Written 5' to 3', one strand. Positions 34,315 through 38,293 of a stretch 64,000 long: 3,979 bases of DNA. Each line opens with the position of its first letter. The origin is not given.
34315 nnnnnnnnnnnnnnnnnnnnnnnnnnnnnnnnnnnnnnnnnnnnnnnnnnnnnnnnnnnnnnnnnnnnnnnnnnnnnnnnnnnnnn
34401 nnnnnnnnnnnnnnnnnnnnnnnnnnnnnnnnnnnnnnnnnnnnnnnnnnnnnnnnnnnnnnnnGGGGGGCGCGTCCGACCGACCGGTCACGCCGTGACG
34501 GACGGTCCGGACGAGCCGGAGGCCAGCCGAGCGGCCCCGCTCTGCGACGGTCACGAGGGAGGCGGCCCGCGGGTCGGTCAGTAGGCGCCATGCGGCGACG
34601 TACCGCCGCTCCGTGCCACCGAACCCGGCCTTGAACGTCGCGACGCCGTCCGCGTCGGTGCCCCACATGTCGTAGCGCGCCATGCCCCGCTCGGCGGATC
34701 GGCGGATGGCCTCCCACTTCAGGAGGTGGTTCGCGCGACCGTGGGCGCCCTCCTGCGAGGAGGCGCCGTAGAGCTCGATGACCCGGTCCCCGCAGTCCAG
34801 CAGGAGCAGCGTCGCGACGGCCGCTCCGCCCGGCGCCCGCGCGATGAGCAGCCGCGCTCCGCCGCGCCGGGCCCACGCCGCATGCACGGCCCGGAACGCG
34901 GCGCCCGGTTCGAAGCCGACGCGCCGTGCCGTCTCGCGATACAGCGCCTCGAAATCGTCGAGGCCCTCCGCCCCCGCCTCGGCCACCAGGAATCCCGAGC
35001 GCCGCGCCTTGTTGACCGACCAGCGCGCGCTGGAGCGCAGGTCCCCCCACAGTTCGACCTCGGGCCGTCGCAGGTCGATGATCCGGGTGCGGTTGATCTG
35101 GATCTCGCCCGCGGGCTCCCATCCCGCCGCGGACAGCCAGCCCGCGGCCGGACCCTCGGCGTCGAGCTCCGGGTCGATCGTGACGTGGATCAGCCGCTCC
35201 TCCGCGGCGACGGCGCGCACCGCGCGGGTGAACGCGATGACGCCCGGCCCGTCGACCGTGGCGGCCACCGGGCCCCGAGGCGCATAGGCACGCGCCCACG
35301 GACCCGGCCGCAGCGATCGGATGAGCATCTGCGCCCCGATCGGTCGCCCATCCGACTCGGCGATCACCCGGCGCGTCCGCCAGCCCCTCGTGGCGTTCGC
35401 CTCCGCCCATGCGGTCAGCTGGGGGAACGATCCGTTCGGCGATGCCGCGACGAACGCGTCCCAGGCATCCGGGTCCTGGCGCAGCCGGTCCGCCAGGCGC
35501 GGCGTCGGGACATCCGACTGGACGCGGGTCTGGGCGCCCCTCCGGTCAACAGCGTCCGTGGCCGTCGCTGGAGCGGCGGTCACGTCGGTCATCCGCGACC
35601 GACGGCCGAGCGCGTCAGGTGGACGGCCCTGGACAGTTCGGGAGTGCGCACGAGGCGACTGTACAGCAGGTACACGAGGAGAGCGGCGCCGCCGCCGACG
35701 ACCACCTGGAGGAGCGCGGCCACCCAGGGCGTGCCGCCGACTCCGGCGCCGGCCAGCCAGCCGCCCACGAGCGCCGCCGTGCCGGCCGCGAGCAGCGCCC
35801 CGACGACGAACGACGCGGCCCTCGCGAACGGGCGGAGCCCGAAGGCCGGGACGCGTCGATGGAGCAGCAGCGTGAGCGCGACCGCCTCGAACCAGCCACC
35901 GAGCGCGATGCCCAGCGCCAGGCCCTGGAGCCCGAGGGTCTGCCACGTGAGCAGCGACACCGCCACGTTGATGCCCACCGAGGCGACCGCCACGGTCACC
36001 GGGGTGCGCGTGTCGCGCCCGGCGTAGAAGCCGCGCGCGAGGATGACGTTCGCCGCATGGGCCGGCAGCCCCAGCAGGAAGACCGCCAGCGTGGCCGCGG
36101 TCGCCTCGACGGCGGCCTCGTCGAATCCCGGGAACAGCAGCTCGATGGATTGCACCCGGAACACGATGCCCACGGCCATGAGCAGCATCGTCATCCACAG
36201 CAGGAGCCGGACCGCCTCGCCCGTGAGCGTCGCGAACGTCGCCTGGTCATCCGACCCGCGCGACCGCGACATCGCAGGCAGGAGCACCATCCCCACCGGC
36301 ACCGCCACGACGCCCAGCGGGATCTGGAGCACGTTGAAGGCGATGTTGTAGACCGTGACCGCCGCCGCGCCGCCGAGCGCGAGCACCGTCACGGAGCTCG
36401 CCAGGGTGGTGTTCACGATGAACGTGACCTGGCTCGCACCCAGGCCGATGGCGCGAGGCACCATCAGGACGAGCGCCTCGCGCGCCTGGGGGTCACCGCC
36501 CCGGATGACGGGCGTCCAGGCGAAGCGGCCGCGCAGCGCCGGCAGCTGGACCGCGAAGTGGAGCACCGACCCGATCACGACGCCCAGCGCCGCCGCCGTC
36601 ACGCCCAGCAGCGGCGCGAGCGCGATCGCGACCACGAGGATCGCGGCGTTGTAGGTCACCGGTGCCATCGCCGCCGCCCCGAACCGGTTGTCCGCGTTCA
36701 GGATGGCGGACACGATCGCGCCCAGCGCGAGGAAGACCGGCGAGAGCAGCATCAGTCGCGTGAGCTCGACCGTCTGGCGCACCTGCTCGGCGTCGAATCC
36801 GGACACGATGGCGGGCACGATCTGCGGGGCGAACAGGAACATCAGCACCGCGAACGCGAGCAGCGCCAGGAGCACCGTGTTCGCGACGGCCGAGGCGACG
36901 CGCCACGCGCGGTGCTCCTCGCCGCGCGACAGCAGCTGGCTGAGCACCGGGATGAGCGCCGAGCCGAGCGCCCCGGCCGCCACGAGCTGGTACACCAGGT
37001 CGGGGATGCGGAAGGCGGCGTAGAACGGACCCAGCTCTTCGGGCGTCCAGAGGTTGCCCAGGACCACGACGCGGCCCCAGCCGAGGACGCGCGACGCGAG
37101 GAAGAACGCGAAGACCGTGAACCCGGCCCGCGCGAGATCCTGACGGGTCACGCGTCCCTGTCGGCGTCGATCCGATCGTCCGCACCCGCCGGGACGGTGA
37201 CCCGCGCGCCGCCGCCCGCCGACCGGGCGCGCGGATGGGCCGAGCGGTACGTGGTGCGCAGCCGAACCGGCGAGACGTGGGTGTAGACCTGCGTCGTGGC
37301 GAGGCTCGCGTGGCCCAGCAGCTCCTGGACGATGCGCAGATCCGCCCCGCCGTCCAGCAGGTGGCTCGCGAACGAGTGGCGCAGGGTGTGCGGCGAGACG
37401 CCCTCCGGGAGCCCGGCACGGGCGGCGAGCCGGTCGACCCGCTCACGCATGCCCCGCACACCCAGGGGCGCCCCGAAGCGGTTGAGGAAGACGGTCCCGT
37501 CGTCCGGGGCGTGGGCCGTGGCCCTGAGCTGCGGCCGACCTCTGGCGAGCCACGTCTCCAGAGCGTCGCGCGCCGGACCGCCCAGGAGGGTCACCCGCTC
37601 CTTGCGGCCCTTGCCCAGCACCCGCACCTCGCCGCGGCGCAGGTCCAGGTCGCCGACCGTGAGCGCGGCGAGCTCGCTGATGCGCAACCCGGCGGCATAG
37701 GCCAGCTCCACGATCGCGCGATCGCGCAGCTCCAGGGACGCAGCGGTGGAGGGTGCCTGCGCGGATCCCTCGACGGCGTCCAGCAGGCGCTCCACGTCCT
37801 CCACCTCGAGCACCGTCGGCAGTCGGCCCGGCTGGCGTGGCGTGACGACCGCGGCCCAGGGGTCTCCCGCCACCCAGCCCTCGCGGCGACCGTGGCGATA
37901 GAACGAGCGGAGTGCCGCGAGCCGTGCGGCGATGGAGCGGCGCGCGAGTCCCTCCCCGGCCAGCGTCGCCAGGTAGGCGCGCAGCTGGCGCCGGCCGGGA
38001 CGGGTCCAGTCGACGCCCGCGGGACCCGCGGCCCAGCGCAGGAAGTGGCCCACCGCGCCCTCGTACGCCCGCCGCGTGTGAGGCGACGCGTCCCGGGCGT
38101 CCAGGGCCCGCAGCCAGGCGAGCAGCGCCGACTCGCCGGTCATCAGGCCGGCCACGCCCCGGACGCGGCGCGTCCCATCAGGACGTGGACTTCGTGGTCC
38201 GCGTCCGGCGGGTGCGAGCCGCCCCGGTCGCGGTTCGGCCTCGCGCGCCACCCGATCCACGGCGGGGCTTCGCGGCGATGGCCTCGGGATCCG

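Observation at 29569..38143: Translationally coupled operon xerC-murJ-(double Fem)-Fem-murE-Fem: a dedicated, expanded peptidoglycan cross-bridge pathway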

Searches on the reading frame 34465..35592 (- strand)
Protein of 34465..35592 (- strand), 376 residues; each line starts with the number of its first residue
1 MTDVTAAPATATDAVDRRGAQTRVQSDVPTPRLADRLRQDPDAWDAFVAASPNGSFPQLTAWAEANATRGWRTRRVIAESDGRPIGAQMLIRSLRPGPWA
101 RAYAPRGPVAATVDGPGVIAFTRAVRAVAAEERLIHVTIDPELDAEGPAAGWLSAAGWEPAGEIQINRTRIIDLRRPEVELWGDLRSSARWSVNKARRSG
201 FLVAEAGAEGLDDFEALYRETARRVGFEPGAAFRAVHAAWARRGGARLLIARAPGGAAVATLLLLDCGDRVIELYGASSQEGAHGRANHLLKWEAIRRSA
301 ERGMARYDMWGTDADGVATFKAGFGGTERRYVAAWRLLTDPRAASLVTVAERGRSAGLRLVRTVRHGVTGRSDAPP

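Call 47: search_solved_structures(query=A2, max_evalue=0.01, show_alignments=2)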
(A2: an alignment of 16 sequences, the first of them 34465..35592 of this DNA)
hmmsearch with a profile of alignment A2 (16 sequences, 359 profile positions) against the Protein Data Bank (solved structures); distinct sequences matched with E-value up to 0.01: 9.
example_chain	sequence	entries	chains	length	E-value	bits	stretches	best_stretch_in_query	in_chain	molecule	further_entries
6snr_A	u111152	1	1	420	5.4e-48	166.9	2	22-237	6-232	Lipid II:glycine glycyltransferase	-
4ii9_A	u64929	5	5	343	2.1e-26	95.9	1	27-331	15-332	FemX | UDP-N-acetylmuramoylpentapeptide-lysine N(6)-alanyltransferase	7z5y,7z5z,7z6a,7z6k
1ne9_A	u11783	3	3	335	3.1e-26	95.4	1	27-330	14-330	FemX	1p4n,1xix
3gkr_A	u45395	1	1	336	3.1e-26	95.4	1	27-330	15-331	FemX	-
1xf8_A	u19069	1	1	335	5.8e-26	94.5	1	27-330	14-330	FemX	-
1xe4_A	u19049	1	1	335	1.4e-25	93.2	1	27-330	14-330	FemX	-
1lrz_A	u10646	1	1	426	3.2e-21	78.9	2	27-221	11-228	factor essential for expression of methicillin resistance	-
9wqy_A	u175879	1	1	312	1.1e-11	47.5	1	132-316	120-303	aminoacyl-tRNA-dependent peptide synthase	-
9wqw_A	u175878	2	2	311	6.2e-11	45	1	133-316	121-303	aminoacyl-tRNA-dependent peptide synthase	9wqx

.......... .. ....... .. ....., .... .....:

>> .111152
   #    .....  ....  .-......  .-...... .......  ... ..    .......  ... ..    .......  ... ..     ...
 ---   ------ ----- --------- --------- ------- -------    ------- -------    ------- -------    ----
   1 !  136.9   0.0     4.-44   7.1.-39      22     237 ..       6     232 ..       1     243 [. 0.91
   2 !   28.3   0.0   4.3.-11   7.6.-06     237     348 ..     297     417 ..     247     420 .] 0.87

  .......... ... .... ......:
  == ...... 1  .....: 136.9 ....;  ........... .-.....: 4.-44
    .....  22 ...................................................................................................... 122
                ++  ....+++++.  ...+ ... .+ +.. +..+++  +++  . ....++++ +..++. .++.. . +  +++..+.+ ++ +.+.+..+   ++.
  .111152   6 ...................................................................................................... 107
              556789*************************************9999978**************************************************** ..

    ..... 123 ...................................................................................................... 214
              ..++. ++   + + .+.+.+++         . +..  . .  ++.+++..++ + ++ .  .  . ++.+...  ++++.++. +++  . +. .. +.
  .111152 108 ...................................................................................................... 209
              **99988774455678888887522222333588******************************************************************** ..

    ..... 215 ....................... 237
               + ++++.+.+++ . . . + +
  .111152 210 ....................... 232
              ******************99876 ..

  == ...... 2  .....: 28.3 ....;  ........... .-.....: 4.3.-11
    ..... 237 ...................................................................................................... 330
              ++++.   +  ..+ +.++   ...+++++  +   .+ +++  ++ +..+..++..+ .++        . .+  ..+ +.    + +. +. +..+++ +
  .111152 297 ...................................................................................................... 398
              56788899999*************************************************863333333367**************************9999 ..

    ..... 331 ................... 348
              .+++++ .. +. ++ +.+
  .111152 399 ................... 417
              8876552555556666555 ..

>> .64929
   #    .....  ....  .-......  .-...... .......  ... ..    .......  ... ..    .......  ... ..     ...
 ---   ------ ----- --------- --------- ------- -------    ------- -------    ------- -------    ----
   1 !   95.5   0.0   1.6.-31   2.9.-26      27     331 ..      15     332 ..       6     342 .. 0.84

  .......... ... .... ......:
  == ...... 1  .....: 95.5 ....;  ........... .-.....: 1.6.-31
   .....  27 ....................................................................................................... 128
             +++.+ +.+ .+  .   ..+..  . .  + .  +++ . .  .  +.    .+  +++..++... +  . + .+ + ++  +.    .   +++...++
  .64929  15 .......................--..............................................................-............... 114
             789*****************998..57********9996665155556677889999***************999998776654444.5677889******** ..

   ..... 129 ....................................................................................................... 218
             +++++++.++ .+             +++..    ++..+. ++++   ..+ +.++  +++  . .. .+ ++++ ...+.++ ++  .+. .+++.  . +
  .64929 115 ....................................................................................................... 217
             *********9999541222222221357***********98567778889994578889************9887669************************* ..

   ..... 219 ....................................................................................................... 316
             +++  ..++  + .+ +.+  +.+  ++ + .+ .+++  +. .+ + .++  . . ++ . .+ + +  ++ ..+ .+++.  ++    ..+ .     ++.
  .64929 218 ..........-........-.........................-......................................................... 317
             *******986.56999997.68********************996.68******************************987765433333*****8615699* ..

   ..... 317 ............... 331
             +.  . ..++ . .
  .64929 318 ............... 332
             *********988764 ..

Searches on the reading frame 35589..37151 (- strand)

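Call 5: search_protein_families(library=pfam, proteins=[window:35589-37151:-], max_evalue=0.01)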
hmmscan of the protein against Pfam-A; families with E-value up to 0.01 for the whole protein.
window:35589-37151:- (520 aa): 2 families
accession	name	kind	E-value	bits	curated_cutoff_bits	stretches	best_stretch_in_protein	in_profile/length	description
PF03023.19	MurJ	-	2.1e-74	251.2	27.4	1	43-462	14-432/451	Lipid II flippase MurJ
PF01554.23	MatE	-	4.6e-10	39.8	24.9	2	249-399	13-159/161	MatE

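Call 6: search_protein_families(library=ncbifam, proteins=[window:35589-37151:-], max_evalue=0.01)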
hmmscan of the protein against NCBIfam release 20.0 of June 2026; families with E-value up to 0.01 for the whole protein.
window:35589-37151:- (520 aa): 2 families
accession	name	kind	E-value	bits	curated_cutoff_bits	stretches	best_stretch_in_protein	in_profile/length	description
TIGR01695.1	murJ_mviN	equivalog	6.2e-77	259.4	235.55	1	7-510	3-505/506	murein biosynthesis integral membrane protein MurJ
TIGR00797.1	matE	subfamily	1.6e-09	37.2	147.4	1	262-441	25-202/396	MATE family efflux transporter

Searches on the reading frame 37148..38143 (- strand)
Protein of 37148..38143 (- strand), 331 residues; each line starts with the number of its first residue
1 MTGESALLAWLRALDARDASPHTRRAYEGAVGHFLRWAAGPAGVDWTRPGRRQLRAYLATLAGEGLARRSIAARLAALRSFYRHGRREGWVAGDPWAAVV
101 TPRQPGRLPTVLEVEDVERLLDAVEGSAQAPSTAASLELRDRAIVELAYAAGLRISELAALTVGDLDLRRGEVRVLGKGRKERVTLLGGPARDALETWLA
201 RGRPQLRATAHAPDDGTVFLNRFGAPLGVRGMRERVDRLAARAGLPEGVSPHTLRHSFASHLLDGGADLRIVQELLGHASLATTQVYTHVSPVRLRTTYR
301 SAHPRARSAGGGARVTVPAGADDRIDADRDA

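Call 5: search_protein_families(library=pfam, proteins=[window:37148-38143:-], max_evalue=0.01)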
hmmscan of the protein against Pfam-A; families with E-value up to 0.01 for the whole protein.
window:37148-38143:- (331 aa): 3 families
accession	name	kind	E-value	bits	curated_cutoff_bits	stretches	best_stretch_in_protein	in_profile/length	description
PF00589.27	Phage_integrase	-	1.9e-44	151.9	27.1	1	111-291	2-169/172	Phage integrase family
PF02899.23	Phage_int_SAM_1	-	2.4e-16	60.2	22.3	1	10-89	4-83/83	Phage integrase, N-terminal SAM-like domain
PF13495.12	Phage_int_SAM_4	-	6.8e-06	26.8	27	1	8-87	3-80/85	Phage integrase, N-terminal SAM-like domain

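Call 6: search_protein_families(library=ncbifam, proteins=[window:37148-38143:-], max_evalue=0.01)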
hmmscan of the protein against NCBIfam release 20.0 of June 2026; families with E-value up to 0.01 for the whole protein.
window:37148-38143:- (331 aa): 13 families
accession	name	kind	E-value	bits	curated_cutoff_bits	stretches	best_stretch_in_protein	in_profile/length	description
TIGR02224.1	recomb_XerC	equivalog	7.6e-89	298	335.15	1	10-307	3-294/295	tyrosine recombinase XerC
NF001399.0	PRK00283.1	subfamily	1.9e-83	280.2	279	1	10-306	12-299/300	tyrosine recombinase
TIGR02225.1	recomb_XerD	equivalog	2.1e-79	266.9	329.6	1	11-306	4-290/290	site-specific tyrosine recombinase XerD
NF040815.2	recomb_XerA_Arch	equivalog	1.9e-55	188.3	220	1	10-299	3-263/263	site-specific tyrosine recombinase/integron integrase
NF002331.0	PRK01287.1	subfamily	9.2e-50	169.6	371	1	6-309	29-331/365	site-specific tyrosine recombinase XerC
TIGR02249.1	integrase_gron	subfamily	2.1e-36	125.9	265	2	234-291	244-301/315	integron integrase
NF011946.0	PRK15417.1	equivalog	1.2e-23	83.8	435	2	237-294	262-319/337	integron integrase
NF003462.0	PRK05084.1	equivalog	2.7e-23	82.3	267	1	139-293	195-347/360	tyrosine recombinase XerS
NF007371.0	PRK09871.1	subfamily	1.1e-16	61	222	1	138-295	25-179/198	tyrosine-type DNA invertase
NF007370.0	PRK09870.1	subfamily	1.3e-16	60.8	221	1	136-309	29-198/200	tyrosine-type DNA invertase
NF040693.1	recomb_GmtY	equivalog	4.5e-11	42.7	340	1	233-291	371-433/441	gamma-mobile-trio recombinase GmtY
NF047926.1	integrase_GmtZ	equivalog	0.0033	15.5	600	1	251-306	430-486/784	gamma-mobile-trio integrase GmtZ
NF041502.1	integrase_1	equivalog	0.0095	14.7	350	0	238-292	308-362/484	site-specific integrase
